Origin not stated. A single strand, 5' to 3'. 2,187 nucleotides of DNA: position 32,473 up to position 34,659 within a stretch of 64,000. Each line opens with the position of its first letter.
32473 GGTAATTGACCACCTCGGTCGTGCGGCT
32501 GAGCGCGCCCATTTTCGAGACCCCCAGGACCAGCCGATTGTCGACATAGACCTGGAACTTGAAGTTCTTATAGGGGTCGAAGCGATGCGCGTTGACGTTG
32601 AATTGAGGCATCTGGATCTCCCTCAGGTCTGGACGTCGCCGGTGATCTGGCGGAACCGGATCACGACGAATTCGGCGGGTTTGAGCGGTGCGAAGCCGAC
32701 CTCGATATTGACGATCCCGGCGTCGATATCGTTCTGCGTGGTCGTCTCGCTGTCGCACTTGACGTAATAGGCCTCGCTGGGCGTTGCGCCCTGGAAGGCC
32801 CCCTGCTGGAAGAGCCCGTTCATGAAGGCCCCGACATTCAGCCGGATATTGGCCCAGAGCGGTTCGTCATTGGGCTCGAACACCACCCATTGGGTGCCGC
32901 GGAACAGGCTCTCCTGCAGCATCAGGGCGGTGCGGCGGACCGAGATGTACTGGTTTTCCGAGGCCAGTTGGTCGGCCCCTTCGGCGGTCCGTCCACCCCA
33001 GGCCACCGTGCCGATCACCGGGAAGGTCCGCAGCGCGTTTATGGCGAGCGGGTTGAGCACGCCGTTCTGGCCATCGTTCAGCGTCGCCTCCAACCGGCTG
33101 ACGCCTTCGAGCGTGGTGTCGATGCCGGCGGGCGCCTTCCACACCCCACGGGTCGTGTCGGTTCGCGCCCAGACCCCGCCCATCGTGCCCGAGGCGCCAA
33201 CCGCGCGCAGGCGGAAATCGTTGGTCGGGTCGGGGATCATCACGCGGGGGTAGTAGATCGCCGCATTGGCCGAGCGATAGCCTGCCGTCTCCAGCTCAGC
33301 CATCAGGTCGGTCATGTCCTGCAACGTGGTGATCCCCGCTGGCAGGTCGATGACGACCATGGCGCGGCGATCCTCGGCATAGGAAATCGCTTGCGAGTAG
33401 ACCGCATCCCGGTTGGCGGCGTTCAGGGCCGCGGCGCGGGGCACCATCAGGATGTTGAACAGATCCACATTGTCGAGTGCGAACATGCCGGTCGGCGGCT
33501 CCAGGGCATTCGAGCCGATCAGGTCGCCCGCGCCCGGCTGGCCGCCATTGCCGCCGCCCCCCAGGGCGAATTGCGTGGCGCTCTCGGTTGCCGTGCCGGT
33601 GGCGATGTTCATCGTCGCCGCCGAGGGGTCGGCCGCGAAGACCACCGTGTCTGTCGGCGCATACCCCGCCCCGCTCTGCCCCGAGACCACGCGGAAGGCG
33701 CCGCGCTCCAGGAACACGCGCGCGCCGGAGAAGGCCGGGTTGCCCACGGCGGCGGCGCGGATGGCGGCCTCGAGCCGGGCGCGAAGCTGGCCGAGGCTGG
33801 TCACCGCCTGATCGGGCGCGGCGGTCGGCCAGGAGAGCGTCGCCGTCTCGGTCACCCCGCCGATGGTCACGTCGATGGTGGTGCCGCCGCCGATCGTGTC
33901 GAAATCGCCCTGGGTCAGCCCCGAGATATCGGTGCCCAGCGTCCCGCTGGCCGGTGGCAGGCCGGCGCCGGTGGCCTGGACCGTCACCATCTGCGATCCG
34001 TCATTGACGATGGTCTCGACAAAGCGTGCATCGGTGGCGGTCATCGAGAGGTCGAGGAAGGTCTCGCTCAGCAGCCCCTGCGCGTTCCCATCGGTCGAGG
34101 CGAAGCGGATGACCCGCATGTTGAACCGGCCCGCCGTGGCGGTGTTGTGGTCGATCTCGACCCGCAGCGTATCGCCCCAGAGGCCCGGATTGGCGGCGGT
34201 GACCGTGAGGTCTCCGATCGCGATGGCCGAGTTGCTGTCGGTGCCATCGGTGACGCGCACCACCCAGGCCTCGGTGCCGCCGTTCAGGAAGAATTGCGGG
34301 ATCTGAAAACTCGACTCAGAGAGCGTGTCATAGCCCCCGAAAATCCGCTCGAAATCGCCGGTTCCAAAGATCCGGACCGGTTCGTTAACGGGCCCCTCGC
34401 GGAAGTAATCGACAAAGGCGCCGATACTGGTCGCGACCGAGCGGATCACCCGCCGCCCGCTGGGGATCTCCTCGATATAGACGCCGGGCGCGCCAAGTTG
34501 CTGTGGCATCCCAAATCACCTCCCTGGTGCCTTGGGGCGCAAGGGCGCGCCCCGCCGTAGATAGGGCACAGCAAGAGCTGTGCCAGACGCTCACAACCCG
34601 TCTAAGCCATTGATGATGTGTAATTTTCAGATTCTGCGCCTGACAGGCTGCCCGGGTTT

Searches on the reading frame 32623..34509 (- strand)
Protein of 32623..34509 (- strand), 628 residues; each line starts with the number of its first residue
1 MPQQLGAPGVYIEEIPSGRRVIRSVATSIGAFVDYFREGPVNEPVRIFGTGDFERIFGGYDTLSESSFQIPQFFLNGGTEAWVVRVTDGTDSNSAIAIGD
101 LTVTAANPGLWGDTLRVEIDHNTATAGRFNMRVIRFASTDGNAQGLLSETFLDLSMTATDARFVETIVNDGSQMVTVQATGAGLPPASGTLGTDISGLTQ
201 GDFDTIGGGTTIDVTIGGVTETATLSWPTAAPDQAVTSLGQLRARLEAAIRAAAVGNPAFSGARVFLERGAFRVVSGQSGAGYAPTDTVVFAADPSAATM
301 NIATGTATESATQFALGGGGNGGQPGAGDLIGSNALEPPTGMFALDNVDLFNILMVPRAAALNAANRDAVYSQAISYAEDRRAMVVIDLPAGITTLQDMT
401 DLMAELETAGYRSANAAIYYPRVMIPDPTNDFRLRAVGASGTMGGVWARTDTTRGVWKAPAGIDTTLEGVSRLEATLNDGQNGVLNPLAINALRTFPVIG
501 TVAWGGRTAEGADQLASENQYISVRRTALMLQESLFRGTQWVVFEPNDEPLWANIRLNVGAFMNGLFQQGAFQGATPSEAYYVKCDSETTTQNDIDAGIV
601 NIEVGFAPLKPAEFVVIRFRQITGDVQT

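Call 6: search_protein_families(library=pfam, proteins=[window:32623-34509:-])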
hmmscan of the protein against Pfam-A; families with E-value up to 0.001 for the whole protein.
window:32623-34509:- (628 aa): 1 family
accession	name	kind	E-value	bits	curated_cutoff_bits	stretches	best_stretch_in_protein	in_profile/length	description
PF17482.7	Phage_sheath_1C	-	1.8e-10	41.3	26.9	1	520-620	7-102/104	Phage tail sheath C-terminal domain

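Call 13: find_homologous_proteins(query=window:32623-34509:-)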
Query window:32623-34509:- (628 aa): 1866 proteins with E <= 0.001 among 8000 candidates; the best 120 are listed.
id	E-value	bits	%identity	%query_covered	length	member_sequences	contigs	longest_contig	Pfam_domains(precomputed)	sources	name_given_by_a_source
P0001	0.0e+0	1381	100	100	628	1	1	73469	PF17482.8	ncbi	ncbi:MAG: phage tail sheath C-terminal domain-containing protein [Pseudomonadota bacterium]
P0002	0.0e+0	1232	89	100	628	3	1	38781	PF17482.8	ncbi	ncbi:MAG: phage tail sheath C-terminal domain-containing protein [Pseudomonadota bacterium]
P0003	9.3e-283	957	71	100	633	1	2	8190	PF04984.20,PF17482.8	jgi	jgi:phage tail sheath protein FI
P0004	3.4e-278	942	69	100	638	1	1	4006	PF04984.20,PF17482.8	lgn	-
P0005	2.7e-277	939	68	100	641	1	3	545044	PF04984.20,PF17482.8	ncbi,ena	-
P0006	5.2e-277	938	69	100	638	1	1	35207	PF04984.20,PF17482.8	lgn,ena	-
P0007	5.5e-277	938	70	100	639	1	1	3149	PF04984.20,PF17482.8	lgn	-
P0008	1.2e-276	937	69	100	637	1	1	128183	PF04984.20,PF17482.8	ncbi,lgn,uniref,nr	ncbi:phage tail sheath C-terminal domain-containing protein [Rhodovulum euryhalinum]|uniref:Tail she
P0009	1.5e-275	934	67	100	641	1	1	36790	PF04984.20,PF17482.8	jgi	-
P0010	3.7e-275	932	69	100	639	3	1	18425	PF17482.8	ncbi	-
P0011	1.1e-274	931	69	100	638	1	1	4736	PF04984.20,PF17482.8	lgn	-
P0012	9.4e-271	918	68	100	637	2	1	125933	PF17482.8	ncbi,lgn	-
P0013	4.6e-270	915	68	100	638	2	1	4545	PF04984.20,PF17482.8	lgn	-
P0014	1.2e-268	911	67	100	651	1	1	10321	PF04984.20,PF17482.8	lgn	-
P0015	6.2e-268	908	68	100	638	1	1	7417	PF04984.20,PF17482.8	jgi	jgi:phage tail sheath protein FI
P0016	8.4e-268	908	68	100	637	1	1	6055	PF04984.20,PF17482.8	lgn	-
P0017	9.8e-266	901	67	100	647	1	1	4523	PF04984.20,PF17482.8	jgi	jgi:phage tail sheath protein FI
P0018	4.8e-264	896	67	100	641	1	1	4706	PF04984.20,PF17482.8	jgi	-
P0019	6.5e-262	888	65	100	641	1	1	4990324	PF04984.20,PF17482.8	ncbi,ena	-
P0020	1.2e-255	868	65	100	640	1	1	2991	PF04984.20,PF17482.8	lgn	-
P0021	1.2e-250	851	62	100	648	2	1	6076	PF17482.8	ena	-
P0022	1.8e-237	808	65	93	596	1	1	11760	PF04984.20,PF17482.8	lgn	-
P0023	2.3e-236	804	60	100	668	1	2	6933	PF04984.20,PF17482.8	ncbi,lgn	-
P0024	1.4e-229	782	58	100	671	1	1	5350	PF17482.8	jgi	jgi:phage tail sheath protein FI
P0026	1.6e-216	739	57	100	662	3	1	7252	PF04984.20,PF17482.8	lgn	-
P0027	2.7e-198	678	53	99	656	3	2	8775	PF04984.20,PF17482.8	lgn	-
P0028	1.9e-197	676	52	100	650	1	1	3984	PF04984.20,PF17482.8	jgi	jgi:uncharacterized protein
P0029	9.2e-196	670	51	99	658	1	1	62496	PF04984.20,PF17482.8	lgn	-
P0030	1.5e-191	656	53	100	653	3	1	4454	PF04984.20,PF17482.8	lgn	-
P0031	9.7e-190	650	50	100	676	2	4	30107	PF04984.20,PF17482.8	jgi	jgi:phage tail sheath protein FI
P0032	3.1e-189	648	53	100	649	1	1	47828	PF04984.20,PF17482.8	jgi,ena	-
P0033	1.2e-188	646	51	100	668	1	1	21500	PF17482.8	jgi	jgi:uncharacterized protein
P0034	2.6e-188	645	53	93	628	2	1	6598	PF04984.20,PF17482.8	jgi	jgi:hypothetical protein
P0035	2.8e-188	645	51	99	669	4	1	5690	PF04984.20,PF17482.8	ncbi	-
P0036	4.0e-188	645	53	99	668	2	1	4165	PF04984.20,PF17482.8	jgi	jgi:hypothetical protein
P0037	5.1e-188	644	50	100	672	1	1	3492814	PF04984.20,PF17482.8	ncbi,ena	-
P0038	5.4e-188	644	51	99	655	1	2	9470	PF04984.20,PF17482.8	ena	-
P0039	5.6e-187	641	52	99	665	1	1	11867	PF04984.20,PF17482.8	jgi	jgi:phage tail sheath protein FI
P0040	4.0e-186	638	50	99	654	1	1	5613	PF04984.20,PF17482.8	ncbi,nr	ncbi:MAG TPA: phage tail sheath C-terminal domain-containing protein [Rhizobacter sp.]|nr:phage tail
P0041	8.2e-186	637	52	100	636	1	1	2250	PF17482.8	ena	-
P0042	6.3e-185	634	49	100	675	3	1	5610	PF04984.20,PF17482.8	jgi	-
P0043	8.9e-185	634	50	99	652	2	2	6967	PF17482.8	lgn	-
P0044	6.4e-184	631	52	100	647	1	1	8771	PF04984.20,PF17482.8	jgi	jgi:phage tail sheath protein FI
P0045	8.0e-184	631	51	99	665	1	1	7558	PF04984.20,PF17482.8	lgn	-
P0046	2.0e-183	629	51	99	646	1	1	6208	PF04984.20,PF17482.8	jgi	jgi:phage tail sheath protein FI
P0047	3.2e-183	629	50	99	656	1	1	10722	PF04984.20,PF17482.8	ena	-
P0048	4.2e-183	628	51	100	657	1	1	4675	PF04984.20,PF17482.8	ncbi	ncbi:MAG: phage tail sheath family protein [Bryobacteraceae bacterium]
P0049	5.9e-183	628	50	99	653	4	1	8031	PF04984.20,PF17482.8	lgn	-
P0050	9.3e-183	627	50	99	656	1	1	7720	PF04984.20,PF17482.8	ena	-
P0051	1.0e-182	627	47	100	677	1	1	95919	PF04984.20,PF17482.8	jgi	jgi:Bacteriophage tail sheath protein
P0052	1.0e-182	627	50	99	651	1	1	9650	PF04984.20,PF17482.8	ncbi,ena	-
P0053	7.2e-182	624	50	99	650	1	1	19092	PF04984.20,PF17482.8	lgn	-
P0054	1.7e-181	623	51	99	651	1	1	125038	PF04984.20,PF17482.8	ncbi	-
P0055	3.7e-179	615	49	100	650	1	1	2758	PF04984.20,PF17482.8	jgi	jgi:phage tail sheath protein FI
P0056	1.2e-178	613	50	100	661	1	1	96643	PF04984.20,PF17482.8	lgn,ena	-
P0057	1.9e-178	613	48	100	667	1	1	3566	PF04984.20,PF17482.8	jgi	jgi:uncharacterized protein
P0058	2.9e-178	612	49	99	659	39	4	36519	PF17482.8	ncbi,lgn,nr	ncbi:MAG: phage tail sheath subtilisin-like domain-containing protein [Candidatus Accumulibacter pho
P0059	7.8e-178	611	50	100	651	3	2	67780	PF04984.20,PF17482.8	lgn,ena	-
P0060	2.1e-177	609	48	99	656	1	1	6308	PF04984.20,PF17482.8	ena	-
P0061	2.8e-177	609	48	99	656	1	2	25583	PF04984.20,PF17482.8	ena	-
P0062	3.6e-177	609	48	99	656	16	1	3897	PF04984.20,PF17482.8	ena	-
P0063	5.4e-177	608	49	100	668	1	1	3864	PF04984.20,PF17482.8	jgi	jgi:phage tail sheath protein FI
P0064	6.3e-177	608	50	100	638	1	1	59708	PF17482.8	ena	-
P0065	1.5e-176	607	48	100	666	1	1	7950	PF17482.8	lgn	-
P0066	1.6e-176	606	48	99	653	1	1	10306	PF04984.20,PF17482.8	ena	-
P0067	1.7e-176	606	50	100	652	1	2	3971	PF04984.20,PF17482.8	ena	-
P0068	2.5e-176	606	49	99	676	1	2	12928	PF04984.20,PF17482.8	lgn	-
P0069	2.6e-176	606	51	100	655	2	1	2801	PF04984.20,PF17482.8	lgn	-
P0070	4.3e-176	605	49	99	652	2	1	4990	PF04984.20,PF17482.8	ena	-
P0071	4.3e-176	605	49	100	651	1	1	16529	PF17482.8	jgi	jgi:phage tail sheath protein FI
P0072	4.8e-176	605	47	100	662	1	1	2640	PF04984.20,PF17482.8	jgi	jgi:phage tail sheath protein FI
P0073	5.0e-176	605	53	93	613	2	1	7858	PF04984.20,PF17482.8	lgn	-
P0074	5.7e-176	605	49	99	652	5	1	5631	PF04984.20,PF17482.8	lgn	-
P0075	6.1e-176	605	51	100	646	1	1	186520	PF04984.20,PF17482.8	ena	-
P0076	7.2e-176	604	48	100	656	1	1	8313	PF04984.20,PF17482.8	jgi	-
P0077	3.4e-175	602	50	100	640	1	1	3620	PF04984.20,PF17482.8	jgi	jgi:phage tail sheath protein FI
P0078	4.1e-175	602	48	69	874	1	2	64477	PF04984.20,PF17482.8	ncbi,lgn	-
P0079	5.4e-175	601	50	100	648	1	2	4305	PF04984.20,PF17482.8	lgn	-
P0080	1.0e-174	601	50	100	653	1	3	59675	PF04984.20,PF17482.8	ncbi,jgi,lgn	ncbi:MAG TPA: phage tail sheath C-terminal domain-containing protein [Ktedonobacterales bacterium]|j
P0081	1.1e-174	600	49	100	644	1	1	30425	PF04984.20,PF17482.8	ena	-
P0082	1.1e-174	600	58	54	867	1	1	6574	PF04984.20,PF17482.8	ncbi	ncbi:MAG: phage tail sheath C-terminal domain-containing protein [Dongiaceae bacterium]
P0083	1.2e-174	600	50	67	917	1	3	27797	PF17482.8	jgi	jgi:uncharacterized protein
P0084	1.6e-174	600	53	68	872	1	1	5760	PF17482.8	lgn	-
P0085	2.1e-174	599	48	100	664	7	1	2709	PF04984.20,PF17482.8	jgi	-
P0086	3.3e-174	599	50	100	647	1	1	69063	PF04984.20,PF17482.8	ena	-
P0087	3.4e-174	599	50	69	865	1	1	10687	PF04984.20,PF17482.8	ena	-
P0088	5.6e-174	598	50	100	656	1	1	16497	PF04984.20,PF17482.8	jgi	jgi:hypothetical protein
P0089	6.2e-174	598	49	100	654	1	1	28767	PF04984.20,PF17482.8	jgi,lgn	-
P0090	7.5e-174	598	48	100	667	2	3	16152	PF17482.8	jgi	jgi:phage tail sheath protein FI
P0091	7.5e-174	598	47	100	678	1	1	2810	PF04984.20,PF17482.8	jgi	jgi:Bacteriophage tail sheath protein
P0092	9.5e-174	597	53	61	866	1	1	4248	PF17482.8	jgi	jgi:phage tail sheath protein FI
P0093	2.2e-173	596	50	100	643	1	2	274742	PF04984.20,PF17482.8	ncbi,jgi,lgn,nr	ncbi:MAG: uncharacterized protein QOH06_2169 [Acidobacteriota bacterium]|jgi:phage tail sheath prote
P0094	2.2e-173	596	50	100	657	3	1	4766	PF04984.20,PF17482.8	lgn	-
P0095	2.4e-173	596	49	99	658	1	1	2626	PF04984.20,PF17482.8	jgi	jgi:phage tail sheath protein FI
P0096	2.6e-173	596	49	100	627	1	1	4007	PF04984.20,PF17482.8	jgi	jgi:hypothetical protein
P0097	2.8e-173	596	47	100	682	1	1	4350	PF17482.8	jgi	jgi:phage tail sheath protein FI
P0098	4.2e-173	595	48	88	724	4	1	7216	PF17482.8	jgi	jgi:phage tail sheath protein FI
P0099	5.6e-173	595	48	99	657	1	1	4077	PF04984.20,PF17482.8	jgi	jgi:phage tail sheath protein FI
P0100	8.6e-173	594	49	100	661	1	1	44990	PF04984.20,PF17482.8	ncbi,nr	ncbi:MAG: phage tail sheath subtilisin-like domain-containing protein [Chloroflexota bacterium]|nr:p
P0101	2.7e-172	593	47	69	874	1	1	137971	PF04984.20,PF17482.8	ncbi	-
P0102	2.8e-172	592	50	100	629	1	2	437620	PF04984.20,PF17482.8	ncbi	-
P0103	4.3e-172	592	48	88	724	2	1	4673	PF17482.8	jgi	jgi:uncharacterized protein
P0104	5.3e-172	592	49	100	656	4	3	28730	PF04984.20,PF17482.8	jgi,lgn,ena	jgi:hypothetical protein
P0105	6.3e-172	591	48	99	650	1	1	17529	PF04984.20,PF17482.8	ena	-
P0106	6.9e-172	591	48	100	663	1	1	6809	PF04984.20,PF17482.8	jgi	jgi:uncharacterized protein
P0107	7.3e-172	591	48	98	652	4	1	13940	PF04984.20,PF17482.8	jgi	jgi:phage tail sheath protein FI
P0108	9.0e-172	591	47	99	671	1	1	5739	PF04984.20,PF17482.8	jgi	jgi:Bacteriophage tail sheath protein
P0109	9.4e-172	591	50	100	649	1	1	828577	PF17482.8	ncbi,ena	-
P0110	1.3e-171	590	47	69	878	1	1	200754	PF04984.20,PF17482.8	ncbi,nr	ncbi:Phage tail sheath protein subtilisin-like domain protein [uncultured archaeon]|nr:Phage tail sh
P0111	2.7e-171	589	51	67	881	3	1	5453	PF04984.20,PF17482.8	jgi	jgi:uncharacterized protein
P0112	3.0e-171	589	49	100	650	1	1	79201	PF17482.8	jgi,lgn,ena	-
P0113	3.0e-171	589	46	100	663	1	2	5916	PF04984.20,PF17482.8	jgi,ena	-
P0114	5.0e-171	588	48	100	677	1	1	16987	PF17482.8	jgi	jgi:phage tail sheath protein FI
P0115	6.1e-171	588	50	100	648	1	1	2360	PF04984.20,PF17482.8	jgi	-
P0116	6.6e-171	588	50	100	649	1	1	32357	PF17482.8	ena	-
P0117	7.8e-171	588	49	99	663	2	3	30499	PF04984.20,PF17482.8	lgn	-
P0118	8.0e-171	588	58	55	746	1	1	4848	PF02839.20,PF04984.20,PF17482.8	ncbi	-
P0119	8.0e-171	588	57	52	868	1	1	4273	PF17482.8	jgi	jgi:hypothetical protein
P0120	1.1e-170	587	50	67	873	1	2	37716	PF04984.20,PF17482.8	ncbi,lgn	-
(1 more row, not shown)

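Call 16: find_related_loci(query=A1, collection=genome_contigs, flank=10000)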
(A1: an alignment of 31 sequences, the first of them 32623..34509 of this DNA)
Query A1 (628 aa) in genome_contigs; peptide patterns used: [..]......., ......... (x = any residue, [..] = any of these).
599 stretches matched a pattern (row limit reached: there are more); 596 encode a relative of the query (tblastn E <= 1e-3); the best 80 are kept; 80 distinct loci.
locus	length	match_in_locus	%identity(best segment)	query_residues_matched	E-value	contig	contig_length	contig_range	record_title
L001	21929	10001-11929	48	1-628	2e-176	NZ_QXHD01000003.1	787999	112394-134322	Adonisia turfae CCMR0081 Scaffold_3a, whole genome shotgun sequence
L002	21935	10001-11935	48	1-628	1e-174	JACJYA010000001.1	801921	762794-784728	MAG: Lewinellaceae bacterium isolate HK-STAS-BACT-26 HK-STAS-BACT-26_1, whole genome shotgun sequence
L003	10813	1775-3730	48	1-626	1e-167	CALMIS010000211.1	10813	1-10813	MAG TPA_asm: uncultured Chloroflexi bacterium isolate SRR2107183_bin.79_CONCOCT_v1.1_MAG genome assembly, contig: ERZ794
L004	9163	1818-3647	47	4-622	4e-166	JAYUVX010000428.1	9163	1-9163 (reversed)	MAG: Myxococcales bacterium isolate GL124_UP_concoct_207 GL124_UP_concoct_207_427, whole genome shotgun sequence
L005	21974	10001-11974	45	8-628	9e-159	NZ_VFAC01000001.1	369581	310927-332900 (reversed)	Elioraea rosea strain PF-30 seq1, whole genome shotgun sequence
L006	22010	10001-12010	45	1-622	2e-156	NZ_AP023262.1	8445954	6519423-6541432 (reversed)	Mesorhizobium sp. L-8-3 chromosome, complete genome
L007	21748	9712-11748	44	1-622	4e-156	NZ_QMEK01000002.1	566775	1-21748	Tropicimonas sp. IMCC34043 NODE_2_length_566775_cov_116.125602, whole genome shotgun sequence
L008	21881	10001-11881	46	1-615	2e-155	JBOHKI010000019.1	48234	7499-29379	MAG: Rhizomicrobium sp. isolate SE1506_concoct.bin.26 NODE_94_length_48234_cov_2.900950, whole genome shotgun sequence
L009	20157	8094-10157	44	1-622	2e-153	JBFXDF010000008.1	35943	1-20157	MAG: Alphaproteobacteria bacterium isolate CA_2019_TPBS_87 NODE_6342_length_35943_cov_3.921488_TPBS, whole genome shotgu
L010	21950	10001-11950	42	1-626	3e-148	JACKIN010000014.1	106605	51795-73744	MAG: Geminicoccaceae bacterium isolate HK-STAS-PROT-11 HK-STAS-PROT-11_14, whole genome shotgun sequence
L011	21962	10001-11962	43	1-628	5e-148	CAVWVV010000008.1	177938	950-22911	MAG: uncultured Verrucomicrobiae bacterium isolate MFD00822.bin.1.79 genome assembly, contig: contig_1314, whole genome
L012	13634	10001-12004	42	1-622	1e-147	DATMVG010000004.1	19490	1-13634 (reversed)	MAG TPA_asm: Allosphingosinicella sp. isolate SMAG_U13062 k141_459935, whole genome shotgun sequence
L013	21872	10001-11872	43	9-627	3e-145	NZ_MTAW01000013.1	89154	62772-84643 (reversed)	Nostoc sp. 106C 37_89154_27.786_95_89154_0.438342643067053, whole genome shotgun sequence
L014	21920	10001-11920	42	1-620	2e-142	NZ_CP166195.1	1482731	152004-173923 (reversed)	Enterovibrio sp. 27052020O chromosome II, complete sequence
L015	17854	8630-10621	43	1-627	7e-142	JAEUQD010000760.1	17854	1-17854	MAG: Bryobacterales bacterium isolate new MAG-242 k141_2843606, whole genome shotgun sequence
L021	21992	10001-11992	41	1-628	5e-139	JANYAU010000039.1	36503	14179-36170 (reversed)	MAG: Betaproteobacteria bacterium isolate GL140_5_metabat_36 GL140_5_k141_1001031, whole genome shotgun sequence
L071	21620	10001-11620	55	1-627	7e-103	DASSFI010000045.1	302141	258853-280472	MAG TPA_asm: Pyrinomonadaceae bacterium isolate SMAG_U1001 k141_645259, whole genome shotgun sequence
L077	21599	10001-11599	57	1-628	5e-102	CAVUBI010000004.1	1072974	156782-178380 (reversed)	MAG: uncultured Gammaproteobacteria bacterium isolate MFD05537.bin.2.84 genome assembly, contig: contig_342, whole genom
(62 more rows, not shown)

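Call 18: find_encoding_contigs(protein=P0002, flank=10000, max_places=2)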
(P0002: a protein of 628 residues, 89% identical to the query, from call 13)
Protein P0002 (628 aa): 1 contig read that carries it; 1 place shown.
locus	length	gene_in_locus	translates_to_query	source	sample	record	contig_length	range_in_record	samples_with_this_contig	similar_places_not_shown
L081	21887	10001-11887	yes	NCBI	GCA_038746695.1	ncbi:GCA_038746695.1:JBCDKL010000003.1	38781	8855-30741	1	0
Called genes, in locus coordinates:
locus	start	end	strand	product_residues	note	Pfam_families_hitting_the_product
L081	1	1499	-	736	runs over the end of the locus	PF21088:MS_channel_1st (weak), PF00924:MS_channel_2nd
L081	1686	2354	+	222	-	PF00027:cNMP_binding, PF13545:HTH_Crp_2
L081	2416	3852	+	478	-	-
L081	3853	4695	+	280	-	PF27030:AbpE_bact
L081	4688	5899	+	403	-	PF09594:GT87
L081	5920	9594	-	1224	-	PF10162:G8, PF24606:CEMIP_beta-hel, PF13229:Beta_helix (faint)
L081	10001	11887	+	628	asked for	PF17482:Phage_sheath_1C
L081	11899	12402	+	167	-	PF06841:Phage_T4_gp19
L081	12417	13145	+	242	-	-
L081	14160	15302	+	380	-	PF14065:Pvc16_N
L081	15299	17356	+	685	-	PF00004:AAA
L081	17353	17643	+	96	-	-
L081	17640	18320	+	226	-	-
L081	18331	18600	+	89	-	-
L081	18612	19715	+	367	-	PF05954:Phage_GPD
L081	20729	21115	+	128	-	PF04965:GPW_gp25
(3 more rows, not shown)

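Call 19: find_encoding_contigs(protein=P0008, flank=10000, max_places=2)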
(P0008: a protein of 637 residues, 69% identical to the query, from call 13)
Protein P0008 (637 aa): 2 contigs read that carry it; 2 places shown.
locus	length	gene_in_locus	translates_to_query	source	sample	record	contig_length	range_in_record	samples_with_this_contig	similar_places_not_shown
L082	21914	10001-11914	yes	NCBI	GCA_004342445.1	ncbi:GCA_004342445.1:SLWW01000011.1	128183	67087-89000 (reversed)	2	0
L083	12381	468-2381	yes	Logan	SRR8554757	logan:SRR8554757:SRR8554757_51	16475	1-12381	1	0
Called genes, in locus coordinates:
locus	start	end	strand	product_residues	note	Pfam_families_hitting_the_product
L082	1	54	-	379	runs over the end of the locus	PF00378:ECH_1, PF16113:ECH_2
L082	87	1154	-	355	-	PF08240:ADH_N, PF02254:TrkA_N (faint), PF00107:ADH_zinc_N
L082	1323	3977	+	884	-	PF13380:CoA_binding_2, PF13607:Succ_CoA_lig, PF13549:ATP-grasp_5, PF13302:Acetyltransf_3 (weak), PF00583:Acetyltransf_1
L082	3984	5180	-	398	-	PF00108:Thiolase_N, PF02803:Thiolase_C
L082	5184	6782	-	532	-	PF00501:AMP-binding, PF13193:AMP-binding_C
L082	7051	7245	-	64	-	PF12797:Fer4_2 (faint), PF00037:Fer4 (weak), PF13187:Fer4_9 (faint), PF12838:Fer4_7 (weak)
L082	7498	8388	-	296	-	PF00126:HTH_1, PF03466:LysR_substrate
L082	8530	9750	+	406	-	PF02771:Acyl-CoA_dh_N, PF02770:Acyl-CoA_dh_M, PF00441:Acyl-CoA_dh_1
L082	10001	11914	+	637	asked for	PF04984:Phage_sheath_1, PF17482:Phage_sheath_1C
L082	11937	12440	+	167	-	PF06841:Phage_T4_gp19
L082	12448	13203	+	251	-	-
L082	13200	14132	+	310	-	-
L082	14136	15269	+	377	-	PF14065:Pvc16_N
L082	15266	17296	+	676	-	PF00004:AAA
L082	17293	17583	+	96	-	-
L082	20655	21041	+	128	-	PF04965:GPW_gp25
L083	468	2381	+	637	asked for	PF04984:Phage_sheath_1, PF17482:Phage_sheath_1C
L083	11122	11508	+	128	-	PF04965:GPW_gp25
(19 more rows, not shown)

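Call 20: find_encoding_contigs(protein=P0005, flank=10000, max_places=2)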
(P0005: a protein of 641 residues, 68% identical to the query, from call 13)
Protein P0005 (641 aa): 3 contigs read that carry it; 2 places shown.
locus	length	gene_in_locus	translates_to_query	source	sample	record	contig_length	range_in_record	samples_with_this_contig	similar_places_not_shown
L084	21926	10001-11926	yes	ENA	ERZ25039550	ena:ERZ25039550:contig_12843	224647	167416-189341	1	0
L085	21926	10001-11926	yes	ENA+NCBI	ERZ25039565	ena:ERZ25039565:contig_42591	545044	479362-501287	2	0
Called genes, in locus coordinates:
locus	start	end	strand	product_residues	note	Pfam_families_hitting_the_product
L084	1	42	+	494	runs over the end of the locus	PF01547:SBP_bac_1, PF13416:SBP_bac_8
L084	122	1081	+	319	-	PF00528:BPD_transp_1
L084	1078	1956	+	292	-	PF00528:BPD_transp_1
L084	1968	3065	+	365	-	PF02463:SMC_N (faint), PF00005:ABC_tran, PF13304:AAA_21 (faint)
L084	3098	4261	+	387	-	PF02746:MR_MLE_N, PF13378:MR_MLE_C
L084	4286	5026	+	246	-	PF03737:RraA-like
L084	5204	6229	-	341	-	PF08240:ADH_N, PF00107:ADH_zinc_N, PF13602:ADH_zinc_N_2 (weak)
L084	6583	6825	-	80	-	-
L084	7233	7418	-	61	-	-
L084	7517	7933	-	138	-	PF05239:PRC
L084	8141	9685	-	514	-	PF00990:GGDEF, PF00563:EAL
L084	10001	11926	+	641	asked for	PF04984:Phage_sheath_1, PF17482:Phage_sheath_1C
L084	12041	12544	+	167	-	PF06841:Phage_T4_gp19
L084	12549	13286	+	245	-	-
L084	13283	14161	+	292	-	-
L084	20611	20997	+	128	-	PF04965:GPW_gp25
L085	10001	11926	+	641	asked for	PF04984:Phage_sheath_1, PF17482:Phage_sheath_1C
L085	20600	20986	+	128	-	PF04965:GPW_gp25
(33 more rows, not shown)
